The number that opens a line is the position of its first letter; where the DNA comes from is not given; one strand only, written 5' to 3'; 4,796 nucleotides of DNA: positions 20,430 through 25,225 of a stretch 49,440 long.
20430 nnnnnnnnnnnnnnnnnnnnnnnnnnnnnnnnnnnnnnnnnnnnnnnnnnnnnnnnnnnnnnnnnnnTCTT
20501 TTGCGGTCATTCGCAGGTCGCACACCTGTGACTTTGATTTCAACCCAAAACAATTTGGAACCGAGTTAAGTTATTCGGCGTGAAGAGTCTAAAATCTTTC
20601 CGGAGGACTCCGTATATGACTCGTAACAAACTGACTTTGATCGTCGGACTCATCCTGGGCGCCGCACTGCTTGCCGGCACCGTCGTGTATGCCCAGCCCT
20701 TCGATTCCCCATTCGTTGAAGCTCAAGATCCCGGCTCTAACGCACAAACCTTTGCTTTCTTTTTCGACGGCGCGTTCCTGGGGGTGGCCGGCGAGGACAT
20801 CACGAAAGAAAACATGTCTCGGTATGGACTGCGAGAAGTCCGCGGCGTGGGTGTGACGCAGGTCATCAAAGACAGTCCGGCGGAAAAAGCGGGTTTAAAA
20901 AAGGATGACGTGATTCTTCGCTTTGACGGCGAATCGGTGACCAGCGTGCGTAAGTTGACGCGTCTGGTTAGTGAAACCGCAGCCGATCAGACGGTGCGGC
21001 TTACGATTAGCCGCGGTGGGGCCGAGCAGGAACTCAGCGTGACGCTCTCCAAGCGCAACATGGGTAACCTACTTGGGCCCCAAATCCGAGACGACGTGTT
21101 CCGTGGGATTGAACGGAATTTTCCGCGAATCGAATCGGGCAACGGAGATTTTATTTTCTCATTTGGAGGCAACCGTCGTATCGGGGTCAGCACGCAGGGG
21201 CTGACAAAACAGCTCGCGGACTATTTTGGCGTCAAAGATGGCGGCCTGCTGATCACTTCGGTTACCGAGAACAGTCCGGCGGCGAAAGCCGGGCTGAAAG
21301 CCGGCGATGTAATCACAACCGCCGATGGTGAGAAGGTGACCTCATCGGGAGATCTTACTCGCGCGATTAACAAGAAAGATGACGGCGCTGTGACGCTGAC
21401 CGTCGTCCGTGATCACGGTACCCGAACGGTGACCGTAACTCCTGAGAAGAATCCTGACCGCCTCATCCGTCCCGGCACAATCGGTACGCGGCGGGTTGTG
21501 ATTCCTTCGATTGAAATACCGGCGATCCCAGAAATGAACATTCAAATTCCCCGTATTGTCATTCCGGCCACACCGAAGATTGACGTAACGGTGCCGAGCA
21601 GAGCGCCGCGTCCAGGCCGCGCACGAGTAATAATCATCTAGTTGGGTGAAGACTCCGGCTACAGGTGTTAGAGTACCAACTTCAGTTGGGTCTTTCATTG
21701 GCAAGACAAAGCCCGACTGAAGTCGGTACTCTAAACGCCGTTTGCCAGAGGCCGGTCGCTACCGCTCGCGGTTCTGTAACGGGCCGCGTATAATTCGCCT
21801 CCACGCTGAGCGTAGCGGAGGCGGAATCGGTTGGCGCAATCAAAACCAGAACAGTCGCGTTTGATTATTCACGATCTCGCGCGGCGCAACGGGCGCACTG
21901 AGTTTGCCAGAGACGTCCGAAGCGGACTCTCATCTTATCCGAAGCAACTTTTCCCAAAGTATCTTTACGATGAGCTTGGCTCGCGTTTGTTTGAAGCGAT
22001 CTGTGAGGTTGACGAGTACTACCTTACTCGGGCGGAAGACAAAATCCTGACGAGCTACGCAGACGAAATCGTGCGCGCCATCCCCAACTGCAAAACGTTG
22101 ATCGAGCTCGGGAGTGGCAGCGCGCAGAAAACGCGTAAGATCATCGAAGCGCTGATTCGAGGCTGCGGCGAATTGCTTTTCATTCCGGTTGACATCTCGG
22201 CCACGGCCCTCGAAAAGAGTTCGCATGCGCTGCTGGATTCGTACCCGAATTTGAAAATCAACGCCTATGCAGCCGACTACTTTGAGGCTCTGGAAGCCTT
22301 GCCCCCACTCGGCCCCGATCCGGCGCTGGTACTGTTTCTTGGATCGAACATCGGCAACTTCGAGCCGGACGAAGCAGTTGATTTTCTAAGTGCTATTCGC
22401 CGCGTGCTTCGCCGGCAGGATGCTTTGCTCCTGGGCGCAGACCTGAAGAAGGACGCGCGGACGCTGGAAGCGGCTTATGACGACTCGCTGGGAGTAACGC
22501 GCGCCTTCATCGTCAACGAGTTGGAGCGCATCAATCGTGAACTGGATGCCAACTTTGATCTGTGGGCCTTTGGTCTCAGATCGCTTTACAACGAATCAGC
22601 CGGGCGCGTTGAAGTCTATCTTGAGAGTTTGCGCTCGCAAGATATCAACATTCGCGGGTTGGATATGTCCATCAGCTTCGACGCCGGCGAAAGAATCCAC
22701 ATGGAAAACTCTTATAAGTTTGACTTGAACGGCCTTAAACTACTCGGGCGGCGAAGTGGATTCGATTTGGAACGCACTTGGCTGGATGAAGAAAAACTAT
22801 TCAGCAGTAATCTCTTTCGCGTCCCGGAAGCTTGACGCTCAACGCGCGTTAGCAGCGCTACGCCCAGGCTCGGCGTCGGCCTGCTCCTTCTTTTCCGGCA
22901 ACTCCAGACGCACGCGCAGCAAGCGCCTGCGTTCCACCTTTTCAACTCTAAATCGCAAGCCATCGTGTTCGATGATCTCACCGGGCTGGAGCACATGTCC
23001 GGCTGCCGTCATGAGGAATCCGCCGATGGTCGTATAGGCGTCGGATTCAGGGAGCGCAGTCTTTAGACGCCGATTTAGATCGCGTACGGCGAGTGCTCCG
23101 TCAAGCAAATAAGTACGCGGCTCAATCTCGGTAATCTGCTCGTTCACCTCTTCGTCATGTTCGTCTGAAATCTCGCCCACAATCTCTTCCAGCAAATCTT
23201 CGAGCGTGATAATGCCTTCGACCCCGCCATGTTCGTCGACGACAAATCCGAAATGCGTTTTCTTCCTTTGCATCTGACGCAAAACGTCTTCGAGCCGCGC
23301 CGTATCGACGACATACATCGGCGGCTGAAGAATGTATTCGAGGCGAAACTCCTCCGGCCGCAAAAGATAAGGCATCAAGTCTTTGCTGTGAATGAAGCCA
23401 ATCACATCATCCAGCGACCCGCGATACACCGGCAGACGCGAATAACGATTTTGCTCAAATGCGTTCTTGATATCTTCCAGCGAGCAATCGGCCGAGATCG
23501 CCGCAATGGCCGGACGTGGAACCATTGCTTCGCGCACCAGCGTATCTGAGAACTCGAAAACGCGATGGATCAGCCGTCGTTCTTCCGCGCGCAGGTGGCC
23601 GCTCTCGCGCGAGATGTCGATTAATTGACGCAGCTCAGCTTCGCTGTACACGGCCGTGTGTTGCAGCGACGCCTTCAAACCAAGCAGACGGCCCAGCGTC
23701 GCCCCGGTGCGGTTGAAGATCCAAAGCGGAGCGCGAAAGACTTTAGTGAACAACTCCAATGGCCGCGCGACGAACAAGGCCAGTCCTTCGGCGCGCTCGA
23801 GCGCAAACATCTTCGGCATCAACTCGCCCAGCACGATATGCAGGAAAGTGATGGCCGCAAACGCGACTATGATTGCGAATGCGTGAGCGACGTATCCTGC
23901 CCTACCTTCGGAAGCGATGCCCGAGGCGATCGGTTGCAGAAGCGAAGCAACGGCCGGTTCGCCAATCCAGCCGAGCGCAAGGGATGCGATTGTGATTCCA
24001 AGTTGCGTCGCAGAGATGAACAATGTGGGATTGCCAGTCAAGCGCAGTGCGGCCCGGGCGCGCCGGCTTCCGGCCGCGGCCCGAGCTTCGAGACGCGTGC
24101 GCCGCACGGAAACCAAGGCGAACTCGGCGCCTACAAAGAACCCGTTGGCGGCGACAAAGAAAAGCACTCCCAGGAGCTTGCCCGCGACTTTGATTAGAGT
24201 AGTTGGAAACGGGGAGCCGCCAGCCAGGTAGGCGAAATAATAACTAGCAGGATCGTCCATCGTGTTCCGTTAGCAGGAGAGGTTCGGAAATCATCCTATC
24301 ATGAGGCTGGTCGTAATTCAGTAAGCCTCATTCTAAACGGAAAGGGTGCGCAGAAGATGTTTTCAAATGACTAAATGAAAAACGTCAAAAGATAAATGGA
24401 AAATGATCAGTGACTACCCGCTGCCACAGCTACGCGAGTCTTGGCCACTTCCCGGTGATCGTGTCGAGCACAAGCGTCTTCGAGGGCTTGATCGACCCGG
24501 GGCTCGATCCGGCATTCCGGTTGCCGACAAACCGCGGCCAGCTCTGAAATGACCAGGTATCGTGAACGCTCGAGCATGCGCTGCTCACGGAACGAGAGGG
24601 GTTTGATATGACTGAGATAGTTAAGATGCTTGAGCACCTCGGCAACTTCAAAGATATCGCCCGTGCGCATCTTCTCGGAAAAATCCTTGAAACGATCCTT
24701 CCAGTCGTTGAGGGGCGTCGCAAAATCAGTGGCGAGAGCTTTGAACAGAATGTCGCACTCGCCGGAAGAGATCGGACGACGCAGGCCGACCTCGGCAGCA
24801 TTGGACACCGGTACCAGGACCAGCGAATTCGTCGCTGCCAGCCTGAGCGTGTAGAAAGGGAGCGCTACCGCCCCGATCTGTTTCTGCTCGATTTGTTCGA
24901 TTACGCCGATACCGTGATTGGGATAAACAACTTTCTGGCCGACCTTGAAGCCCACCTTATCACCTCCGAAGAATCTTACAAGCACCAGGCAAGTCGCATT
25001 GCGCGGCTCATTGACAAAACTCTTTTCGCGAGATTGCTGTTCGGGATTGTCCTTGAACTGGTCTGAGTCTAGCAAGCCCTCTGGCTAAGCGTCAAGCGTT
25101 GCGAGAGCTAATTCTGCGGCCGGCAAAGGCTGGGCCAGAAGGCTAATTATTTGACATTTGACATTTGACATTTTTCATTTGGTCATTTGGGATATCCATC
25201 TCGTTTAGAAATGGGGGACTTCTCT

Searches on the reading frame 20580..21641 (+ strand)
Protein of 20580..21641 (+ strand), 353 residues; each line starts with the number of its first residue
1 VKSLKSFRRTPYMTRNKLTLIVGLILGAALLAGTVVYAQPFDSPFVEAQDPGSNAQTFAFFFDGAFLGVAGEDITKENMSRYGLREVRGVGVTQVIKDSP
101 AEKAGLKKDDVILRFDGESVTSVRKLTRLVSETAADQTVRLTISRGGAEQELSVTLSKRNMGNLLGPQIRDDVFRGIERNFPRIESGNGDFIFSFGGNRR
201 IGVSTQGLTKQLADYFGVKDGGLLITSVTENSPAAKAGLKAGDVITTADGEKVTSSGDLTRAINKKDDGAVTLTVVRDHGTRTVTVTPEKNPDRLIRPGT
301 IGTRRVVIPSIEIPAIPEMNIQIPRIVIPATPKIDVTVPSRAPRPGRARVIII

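Call 16: search_protein_families(library=pfam, proteins=[window:20580-21641:+], max_evalue=0.001)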
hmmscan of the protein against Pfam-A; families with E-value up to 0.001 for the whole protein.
window:20580-21641:+ (353 aa): 6 families
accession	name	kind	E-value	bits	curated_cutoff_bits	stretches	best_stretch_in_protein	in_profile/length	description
PF13180.12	PDZ_2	-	1.5e-36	124.9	27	2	201-287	3-79/80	PDZ domain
PF17820.7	PDZ_6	-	4.6e-26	90.7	27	2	92-145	2-54/54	PDZ domain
PF00595.29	PDZ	-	3.7e-19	69.3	23.2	2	197-275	8-80/81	PDZ domain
PF14685.13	PDZ_Tricorn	-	6.3e-12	45.8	25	1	229-286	28-88/88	Tricorn protease PDZ domain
PF04495.20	GRASP55_65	-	1.8e-11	44.9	27.7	1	204-291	26-116/138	GRASP55/65 PDZ-like domain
PF19805.5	DUF6288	-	3.7e-09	36.7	26.3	1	223-287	3-75/402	Family of unknown function (DUF6288)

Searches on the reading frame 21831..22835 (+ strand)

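Call 16: search_protein_families(library=pfam, proteins=[window:21831-22835:+], max_evalue=0.001)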
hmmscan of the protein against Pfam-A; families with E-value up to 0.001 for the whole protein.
window:21831-22835:+ (334 aa): 1 family
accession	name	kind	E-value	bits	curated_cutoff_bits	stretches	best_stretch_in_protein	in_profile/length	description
PF10017.15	Methyltransf_33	-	1.1e-103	347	23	1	25-330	1-303/304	Histidine-specific methyltransferase, SAM-dependent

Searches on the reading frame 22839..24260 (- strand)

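Call 16: search_protein_families(library=pfam, proteins=[window:22839-24260:-], max_evalue=0.001)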
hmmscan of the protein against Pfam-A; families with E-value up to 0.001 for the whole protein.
window:22839-24260:- (473 aa): 3 families
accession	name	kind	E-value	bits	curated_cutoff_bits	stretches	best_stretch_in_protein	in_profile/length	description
PF01595.25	CNNM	-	4.8e-49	166.9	28.4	1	32-227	3-181/181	Cyclin M transmembrane N-terminal domain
PF03471.22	CorC_HlyC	-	1e-19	70.8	27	1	378-455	2-80/81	Transporter associated domain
PF00571.33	CBS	-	5.7e-19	68.6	24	2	312-361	7-56/57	CBS domain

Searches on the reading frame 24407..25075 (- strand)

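Call 16: search_protein_families(library=pfam, proteins=[window:24407-25075:-], max_evalue=0.001)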
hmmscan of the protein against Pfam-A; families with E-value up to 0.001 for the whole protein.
window:24407-25075:- (222 aa): 2 families
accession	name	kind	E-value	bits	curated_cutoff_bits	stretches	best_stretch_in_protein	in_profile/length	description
PF21095.3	CarD_C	-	1.2e-20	73.7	23.1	1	111-191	3-83/87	CarD, C-terminal domain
PF02559.22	CarD_TRCF_RID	-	6.2e-14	52.3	23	1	43-100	1-55/57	CarD-like/TRCF RID domain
